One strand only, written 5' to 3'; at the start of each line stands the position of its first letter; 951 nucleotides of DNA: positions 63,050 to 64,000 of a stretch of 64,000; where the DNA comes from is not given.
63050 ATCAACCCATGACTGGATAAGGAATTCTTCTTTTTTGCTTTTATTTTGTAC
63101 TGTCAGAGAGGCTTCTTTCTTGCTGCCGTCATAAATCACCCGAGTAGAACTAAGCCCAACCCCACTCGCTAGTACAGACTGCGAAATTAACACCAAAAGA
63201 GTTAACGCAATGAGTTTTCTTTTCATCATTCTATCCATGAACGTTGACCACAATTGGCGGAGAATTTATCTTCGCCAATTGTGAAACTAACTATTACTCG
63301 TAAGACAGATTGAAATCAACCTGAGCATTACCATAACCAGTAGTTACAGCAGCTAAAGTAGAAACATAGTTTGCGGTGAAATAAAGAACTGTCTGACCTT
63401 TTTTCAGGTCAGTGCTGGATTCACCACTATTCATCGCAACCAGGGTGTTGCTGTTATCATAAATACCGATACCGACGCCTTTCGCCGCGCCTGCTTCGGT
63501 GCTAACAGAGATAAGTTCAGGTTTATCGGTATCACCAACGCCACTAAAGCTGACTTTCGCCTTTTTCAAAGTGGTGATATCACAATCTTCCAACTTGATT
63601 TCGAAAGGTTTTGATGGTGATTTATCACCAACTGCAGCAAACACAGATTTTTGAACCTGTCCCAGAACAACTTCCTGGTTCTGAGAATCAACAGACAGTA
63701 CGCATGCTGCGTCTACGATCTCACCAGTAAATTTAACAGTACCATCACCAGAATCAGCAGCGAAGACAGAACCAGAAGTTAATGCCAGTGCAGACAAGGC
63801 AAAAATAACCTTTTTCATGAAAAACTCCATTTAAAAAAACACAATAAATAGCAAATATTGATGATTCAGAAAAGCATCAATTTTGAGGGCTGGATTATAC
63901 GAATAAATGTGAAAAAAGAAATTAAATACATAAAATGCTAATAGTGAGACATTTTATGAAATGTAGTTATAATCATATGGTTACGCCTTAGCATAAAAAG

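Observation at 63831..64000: AT-rich lpfA upstream region with a short palindrome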

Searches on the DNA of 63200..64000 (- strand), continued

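Call 45: search_rna_families(source=window, start=63600, end=64000, threshold=evalue, max_evalue=1)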
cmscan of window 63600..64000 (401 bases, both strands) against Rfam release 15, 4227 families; matches with E-value up to 1: 0.
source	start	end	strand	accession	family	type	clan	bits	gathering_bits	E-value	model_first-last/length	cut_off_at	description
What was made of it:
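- On Any curated RNA family (Rfam 15): No match with E-value of 1 or less in 63600-64000 on either strand (call 45).
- Tried and rejected: Rfam: no match (call 45).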

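Call 46: get_annotated_region(hit=H27, flank=300)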
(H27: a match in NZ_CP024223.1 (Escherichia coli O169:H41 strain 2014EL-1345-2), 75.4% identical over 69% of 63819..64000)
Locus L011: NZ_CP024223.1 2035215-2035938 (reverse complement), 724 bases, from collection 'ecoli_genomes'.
description: Escherichia coli O169:H41 strain 2014EL-1345-2 chromosome, complete genome
organism: Escherichia coli O169:H41 strain 2014EL-1345-2 (NCBI taxid 1446701)
replicon: chromosome; assembly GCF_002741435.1
host: missing; source: missing; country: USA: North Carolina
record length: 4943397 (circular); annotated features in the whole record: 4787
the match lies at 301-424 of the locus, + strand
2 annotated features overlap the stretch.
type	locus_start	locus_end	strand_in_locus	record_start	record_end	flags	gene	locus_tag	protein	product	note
CDS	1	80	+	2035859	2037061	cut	yhjX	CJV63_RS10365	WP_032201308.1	L-lactate MFS transporter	-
CDS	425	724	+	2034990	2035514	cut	lpfA1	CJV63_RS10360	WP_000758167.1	long polar fimbria major subunit LpfA1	-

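Call 47: get_annotated_region(hit=H54, flank=300)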
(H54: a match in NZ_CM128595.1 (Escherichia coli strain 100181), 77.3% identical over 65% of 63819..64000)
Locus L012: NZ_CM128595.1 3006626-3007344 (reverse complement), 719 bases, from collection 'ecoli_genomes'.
description: Escherichia coli strain 100181 chromosome, whole genome shotgun sequence
organism: Escherichia coli strain 100181 (NCBI taxid 562)
replicon: chromosome; assembly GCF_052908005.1
host: Homo sapiens; source: stool; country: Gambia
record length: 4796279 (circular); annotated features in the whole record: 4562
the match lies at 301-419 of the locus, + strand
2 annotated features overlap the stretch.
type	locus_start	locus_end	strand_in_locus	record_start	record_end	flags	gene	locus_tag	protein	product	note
CDS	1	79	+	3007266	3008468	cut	yhjX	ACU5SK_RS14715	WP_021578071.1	L-lactate MFS transporter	-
CDS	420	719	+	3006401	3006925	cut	lpfA1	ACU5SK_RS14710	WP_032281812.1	long polar fimbria major subunit LpfA1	-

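Call 48: get_annotated_region(hit=H18, flank=300)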
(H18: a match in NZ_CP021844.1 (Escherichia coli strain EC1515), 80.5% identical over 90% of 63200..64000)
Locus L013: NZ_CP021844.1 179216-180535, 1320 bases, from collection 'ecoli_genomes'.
description: Escherichia coli strain EC1515 chromosome, complete genome
organism: Escherichia coli strain EC1515 (NCBI taxid 562)
replicon: chromosome; assembly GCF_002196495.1
host: Homo sapiens; source: urine; urinary tract infection; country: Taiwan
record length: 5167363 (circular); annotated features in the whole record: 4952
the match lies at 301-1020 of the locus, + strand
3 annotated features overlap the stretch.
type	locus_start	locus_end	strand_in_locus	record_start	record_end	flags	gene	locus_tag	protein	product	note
CDS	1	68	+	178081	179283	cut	yhjX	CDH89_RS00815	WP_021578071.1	L-lactate MFS transporter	-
CDS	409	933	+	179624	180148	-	lpfA1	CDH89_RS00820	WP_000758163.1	long polar fimbria major subunit LpfA1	-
CDS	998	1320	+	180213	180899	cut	lpfB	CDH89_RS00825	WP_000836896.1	long polar fimbrial biogenesis chaperone LpfB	-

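Call 49: get_annotated_region(hit=H25, flank=300)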
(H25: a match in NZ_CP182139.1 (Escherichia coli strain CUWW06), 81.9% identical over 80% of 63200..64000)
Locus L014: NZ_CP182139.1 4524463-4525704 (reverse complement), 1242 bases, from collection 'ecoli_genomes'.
description: Escherichia coli strain CUWW06 chromosome, complete genome
organism: Escherichia coli strain CUWW06 (NCBI taxid 562)
replicon: chromosome; assembly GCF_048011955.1
host: -; source: wastewater; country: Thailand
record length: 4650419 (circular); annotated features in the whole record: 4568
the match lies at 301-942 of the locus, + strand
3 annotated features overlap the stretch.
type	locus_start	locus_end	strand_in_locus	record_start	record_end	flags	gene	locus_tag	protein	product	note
CDS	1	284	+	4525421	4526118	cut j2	-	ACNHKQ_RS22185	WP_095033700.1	IS1-like element IS1B family transposase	programmed frameshift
CDS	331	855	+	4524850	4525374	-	lpfA1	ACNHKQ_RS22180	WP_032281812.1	long polar fimbria major subunit LpfA1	-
CDS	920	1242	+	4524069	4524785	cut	lpfB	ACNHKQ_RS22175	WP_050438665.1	long polar fimbrial biogenesis chaperone LpfB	-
